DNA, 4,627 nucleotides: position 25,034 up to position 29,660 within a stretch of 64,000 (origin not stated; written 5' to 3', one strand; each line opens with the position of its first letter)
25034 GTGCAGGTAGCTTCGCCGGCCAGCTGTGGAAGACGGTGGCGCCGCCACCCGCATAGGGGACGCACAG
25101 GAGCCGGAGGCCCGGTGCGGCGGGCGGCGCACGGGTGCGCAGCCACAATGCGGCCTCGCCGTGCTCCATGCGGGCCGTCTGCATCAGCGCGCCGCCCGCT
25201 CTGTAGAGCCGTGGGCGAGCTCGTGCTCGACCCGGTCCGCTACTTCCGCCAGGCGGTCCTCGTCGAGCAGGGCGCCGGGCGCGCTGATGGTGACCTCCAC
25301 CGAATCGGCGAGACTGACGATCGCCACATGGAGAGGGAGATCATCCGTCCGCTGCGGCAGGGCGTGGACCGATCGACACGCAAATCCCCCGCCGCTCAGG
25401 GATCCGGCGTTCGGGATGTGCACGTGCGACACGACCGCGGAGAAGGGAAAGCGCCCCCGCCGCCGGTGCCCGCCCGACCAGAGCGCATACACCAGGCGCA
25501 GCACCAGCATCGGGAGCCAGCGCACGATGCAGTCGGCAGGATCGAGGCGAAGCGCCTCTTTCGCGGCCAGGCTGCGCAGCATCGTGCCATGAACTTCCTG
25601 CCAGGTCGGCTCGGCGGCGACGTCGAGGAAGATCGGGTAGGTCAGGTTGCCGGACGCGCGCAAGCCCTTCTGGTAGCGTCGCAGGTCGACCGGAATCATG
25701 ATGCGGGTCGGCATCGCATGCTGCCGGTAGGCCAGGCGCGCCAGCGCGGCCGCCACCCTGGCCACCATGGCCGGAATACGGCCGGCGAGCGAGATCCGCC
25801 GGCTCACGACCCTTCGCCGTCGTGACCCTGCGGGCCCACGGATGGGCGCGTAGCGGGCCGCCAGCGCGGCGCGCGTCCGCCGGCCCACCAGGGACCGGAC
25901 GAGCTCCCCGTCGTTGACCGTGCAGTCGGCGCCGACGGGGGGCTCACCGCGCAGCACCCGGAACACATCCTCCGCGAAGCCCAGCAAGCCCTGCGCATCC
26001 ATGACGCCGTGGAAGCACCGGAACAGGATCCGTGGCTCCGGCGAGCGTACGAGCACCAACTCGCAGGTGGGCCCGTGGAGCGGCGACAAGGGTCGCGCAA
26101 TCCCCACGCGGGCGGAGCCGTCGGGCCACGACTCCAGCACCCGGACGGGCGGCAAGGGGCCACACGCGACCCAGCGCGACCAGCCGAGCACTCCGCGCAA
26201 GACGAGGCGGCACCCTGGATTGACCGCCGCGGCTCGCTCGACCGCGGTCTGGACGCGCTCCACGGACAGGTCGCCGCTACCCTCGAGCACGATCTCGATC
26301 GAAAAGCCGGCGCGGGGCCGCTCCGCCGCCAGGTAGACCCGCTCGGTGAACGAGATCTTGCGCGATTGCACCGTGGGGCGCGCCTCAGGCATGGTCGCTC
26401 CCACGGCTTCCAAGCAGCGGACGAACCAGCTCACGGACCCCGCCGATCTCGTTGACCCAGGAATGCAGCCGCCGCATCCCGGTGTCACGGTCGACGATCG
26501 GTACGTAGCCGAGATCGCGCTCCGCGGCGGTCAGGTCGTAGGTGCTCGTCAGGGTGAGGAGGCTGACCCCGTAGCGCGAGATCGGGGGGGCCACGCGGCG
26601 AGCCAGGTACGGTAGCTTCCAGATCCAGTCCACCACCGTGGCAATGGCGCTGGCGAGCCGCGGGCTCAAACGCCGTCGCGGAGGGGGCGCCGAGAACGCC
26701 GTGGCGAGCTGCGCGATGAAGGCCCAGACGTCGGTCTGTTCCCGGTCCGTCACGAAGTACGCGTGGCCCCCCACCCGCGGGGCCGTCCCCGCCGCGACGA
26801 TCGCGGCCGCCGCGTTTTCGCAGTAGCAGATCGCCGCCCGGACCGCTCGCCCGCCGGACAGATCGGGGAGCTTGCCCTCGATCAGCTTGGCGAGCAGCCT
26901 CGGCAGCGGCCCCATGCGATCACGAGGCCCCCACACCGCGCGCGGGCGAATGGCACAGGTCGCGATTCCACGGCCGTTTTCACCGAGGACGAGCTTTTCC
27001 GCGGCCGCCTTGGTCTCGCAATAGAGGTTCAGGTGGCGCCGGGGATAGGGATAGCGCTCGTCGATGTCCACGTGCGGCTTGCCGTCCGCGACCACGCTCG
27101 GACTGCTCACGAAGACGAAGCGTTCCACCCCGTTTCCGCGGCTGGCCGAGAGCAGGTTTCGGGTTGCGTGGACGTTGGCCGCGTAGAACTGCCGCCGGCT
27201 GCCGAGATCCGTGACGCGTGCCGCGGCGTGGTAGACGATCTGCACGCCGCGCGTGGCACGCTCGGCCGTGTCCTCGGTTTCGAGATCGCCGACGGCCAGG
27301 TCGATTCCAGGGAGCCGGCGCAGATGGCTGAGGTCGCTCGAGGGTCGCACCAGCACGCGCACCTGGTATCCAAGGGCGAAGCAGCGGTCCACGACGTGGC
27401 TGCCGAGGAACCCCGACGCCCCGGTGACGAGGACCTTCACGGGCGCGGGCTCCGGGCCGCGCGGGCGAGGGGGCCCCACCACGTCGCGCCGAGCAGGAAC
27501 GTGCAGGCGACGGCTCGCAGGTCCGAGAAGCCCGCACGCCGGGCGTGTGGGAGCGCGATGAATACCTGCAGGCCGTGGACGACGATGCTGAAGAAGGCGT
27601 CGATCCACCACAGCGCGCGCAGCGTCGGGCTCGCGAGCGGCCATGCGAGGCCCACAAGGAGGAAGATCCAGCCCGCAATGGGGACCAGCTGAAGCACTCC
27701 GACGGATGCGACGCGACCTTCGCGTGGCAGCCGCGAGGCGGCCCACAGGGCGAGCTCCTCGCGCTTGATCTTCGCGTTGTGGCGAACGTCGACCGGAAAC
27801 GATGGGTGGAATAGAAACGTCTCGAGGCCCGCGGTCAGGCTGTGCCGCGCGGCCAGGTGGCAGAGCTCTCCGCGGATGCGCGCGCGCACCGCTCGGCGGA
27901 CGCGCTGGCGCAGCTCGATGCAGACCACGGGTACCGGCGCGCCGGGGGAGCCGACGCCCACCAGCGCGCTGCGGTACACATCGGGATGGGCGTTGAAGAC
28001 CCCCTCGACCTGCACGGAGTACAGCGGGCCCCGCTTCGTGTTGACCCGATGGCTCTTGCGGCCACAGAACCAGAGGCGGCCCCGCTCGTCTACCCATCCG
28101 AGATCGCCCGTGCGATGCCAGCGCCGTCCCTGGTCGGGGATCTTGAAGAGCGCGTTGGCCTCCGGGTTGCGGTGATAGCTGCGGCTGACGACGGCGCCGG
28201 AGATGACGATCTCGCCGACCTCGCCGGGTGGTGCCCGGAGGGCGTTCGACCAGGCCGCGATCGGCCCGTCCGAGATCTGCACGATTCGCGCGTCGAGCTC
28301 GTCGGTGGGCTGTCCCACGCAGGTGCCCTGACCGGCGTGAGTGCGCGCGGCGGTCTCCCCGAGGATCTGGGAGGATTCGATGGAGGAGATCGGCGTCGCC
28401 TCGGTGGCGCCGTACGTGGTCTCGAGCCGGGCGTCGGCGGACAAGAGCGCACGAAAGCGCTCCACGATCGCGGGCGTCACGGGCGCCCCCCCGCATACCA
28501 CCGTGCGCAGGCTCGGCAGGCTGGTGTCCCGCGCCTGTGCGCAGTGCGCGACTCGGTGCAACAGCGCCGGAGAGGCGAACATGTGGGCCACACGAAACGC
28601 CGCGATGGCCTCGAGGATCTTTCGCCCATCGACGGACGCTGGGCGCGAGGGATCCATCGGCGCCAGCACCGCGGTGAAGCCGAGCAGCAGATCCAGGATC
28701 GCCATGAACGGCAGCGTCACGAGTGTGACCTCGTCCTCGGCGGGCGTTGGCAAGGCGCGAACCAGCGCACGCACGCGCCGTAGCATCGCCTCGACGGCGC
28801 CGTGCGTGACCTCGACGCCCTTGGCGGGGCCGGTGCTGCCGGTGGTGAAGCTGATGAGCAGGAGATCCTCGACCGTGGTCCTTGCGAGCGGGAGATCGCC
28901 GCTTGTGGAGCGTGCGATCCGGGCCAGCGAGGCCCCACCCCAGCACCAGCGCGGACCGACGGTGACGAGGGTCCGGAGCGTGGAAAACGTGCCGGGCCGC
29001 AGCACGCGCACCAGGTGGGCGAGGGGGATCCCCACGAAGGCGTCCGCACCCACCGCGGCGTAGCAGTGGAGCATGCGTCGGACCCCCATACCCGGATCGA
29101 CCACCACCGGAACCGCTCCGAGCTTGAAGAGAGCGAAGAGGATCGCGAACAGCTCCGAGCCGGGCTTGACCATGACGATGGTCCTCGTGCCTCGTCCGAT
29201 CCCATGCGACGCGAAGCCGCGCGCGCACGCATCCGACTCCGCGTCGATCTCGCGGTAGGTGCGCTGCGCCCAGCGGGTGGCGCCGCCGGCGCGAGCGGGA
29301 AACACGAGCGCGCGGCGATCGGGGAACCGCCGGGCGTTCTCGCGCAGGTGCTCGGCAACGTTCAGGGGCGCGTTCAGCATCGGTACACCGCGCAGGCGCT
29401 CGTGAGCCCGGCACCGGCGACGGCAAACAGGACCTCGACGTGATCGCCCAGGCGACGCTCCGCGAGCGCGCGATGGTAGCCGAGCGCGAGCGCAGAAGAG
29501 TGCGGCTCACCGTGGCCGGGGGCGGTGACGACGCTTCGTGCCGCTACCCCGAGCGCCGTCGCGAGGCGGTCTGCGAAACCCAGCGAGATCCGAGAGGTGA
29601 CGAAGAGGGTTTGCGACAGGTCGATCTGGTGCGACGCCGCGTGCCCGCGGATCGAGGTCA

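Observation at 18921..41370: About 22.5-kb convergent two-operon biosynthetic locus combining FAAL/PKS chemistry with an OleA-OleC-OleD-type cassette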

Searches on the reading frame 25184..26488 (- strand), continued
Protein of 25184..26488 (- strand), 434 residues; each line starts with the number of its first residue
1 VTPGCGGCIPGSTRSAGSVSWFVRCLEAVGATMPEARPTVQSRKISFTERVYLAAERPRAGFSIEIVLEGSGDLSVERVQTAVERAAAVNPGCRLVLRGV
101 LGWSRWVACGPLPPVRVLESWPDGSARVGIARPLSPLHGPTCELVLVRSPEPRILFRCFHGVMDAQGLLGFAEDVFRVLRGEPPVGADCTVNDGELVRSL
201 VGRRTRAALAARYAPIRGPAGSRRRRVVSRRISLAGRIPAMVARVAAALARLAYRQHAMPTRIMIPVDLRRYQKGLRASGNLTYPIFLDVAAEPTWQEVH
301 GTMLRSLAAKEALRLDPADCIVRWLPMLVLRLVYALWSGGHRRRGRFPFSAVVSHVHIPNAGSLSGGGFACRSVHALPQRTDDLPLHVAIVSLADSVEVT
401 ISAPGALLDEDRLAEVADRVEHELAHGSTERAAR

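Call 52: search_protein_families(library=pfam, proteins=[L048:9968-13003:+, L048:13830-14906:+, L086:9998-11188:+, L086:11185-13290:+, L086:12648-15335:+], max_evalue=0.001)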
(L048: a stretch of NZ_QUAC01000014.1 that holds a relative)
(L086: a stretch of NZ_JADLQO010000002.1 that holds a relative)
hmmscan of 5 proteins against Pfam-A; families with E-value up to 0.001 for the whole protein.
L048:9968-13003:+ (1011 aa): 3 families
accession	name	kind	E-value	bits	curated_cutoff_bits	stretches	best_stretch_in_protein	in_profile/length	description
PF00501.34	AMP-binding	-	1.5e-79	268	29.9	1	425-768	1-383/384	AMP-binding enzyme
PF13193.12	AMP-binding_C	-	2.1e-08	35.4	24.5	1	831-898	8-76/76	AMP-binding enzyme C-terminal domain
PF00550.31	PP-binding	-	2.3e-06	28.2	20.8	1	930-965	2-37/67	Phosphopantetheine attachment site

L048:13830-14906:+ (358 aa): 0 families

L086:9998-11188:+ (396 aa): 0 families

L086:11185-13290:+ (701 aa): 1 family
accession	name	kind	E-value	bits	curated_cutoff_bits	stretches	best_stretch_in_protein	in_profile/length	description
PF03176.21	MMPL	-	5.1e-70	236.5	20.5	2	65-360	27-332/333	MMPL family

L086:12648-15335:+ (895 aa): 0 families

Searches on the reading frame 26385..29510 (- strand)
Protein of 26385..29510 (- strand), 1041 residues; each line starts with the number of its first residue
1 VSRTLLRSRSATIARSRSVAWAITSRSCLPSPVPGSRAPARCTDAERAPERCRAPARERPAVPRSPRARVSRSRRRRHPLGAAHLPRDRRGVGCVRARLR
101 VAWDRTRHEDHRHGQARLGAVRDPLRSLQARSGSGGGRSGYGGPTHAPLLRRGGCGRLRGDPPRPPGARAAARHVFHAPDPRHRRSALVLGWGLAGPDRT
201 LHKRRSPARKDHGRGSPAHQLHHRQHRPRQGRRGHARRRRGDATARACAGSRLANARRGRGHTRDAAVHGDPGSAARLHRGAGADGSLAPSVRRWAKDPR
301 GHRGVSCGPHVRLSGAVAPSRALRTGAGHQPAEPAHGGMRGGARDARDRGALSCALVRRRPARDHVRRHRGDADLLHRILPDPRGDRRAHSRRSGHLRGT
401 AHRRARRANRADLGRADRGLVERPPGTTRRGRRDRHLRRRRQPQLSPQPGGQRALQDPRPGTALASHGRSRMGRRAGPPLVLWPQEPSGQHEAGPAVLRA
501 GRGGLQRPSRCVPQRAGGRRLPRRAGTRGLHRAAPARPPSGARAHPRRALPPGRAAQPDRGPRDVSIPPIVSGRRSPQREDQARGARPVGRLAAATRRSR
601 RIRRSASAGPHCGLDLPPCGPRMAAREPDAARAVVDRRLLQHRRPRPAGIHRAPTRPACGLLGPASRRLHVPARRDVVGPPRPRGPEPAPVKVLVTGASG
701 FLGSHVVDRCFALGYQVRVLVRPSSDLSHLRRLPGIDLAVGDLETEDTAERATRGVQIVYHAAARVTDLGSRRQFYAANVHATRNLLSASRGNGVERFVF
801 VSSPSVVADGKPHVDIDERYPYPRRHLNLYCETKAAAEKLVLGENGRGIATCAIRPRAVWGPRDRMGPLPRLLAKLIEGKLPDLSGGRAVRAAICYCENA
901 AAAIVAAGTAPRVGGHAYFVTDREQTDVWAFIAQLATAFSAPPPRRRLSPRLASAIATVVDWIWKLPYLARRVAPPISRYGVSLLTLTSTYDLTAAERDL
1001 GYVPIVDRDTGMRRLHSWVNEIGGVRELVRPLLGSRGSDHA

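Call 3: search_protein_families(library=pfam, proteins=[window:26385-29510:-])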
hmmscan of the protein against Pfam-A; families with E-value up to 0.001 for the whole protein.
window:26385-29510:- (1041 aa): 8 families
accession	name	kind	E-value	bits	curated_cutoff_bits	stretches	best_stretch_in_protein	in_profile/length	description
PF01073.25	3Beta_HSD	-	2.6e-38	132.1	22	1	694-944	1-273/280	3-beta hydroxysteroid dehydrogenase/isomerase family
PF01370.27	Epimerase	-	3.3e-30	105.7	20.9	1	693-916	1-233/240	NAD dependent epimerase/dehydratase family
PF07993.18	NAD_binding_4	-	2.1e-17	63.6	20.1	1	746-861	79-209/258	Male sterility protein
PF13460.12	NAD_binding_10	-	6.8e-17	62.4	27.2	1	697-841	1-131/184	NAD(P)H-binding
PF05368.20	NmrA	-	1.7e-12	48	27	1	692-803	4-107/298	NmrA-like family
PF16363.11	GDP_Man_Dehyd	-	3.1e-10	40.5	27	1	694-841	1-164/332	GDP-mannose 4,6 dehydratase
PF02719.21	Polysacc_synt_2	-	1e-06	28.6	20.2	1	693-804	1-129/293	Polysaccharide biosynthesis protein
PF04321.23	RmlD_sub_bind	-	6.8e-06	25.8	27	1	692-845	2-140/287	RmlD substrate binding domain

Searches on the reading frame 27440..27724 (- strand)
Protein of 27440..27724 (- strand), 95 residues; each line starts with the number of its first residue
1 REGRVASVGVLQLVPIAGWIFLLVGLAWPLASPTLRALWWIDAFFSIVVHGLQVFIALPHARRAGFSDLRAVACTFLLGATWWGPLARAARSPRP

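Call 10: search_protein_families(library=pfam, proteins=[window:27440-27724:-], max_evalue=10)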
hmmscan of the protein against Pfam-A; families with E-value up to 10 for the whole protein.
seq(95 aa): 3 families
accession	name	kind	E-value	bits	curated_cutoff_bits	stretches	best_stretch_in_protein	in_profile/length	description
PF14934.11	TMEM254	-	0.012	16.3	23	1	34-85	39-89/91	Transmembrane protein 254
PF17310.7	DUF5357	-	0.16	11.1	25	1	10-36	47-73/322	Family of unknown function (DUF5357)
PF06611.17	DUF1145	-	0.64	10.4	21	1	17-56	12-50/58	Protein of unknown function (DUF1145)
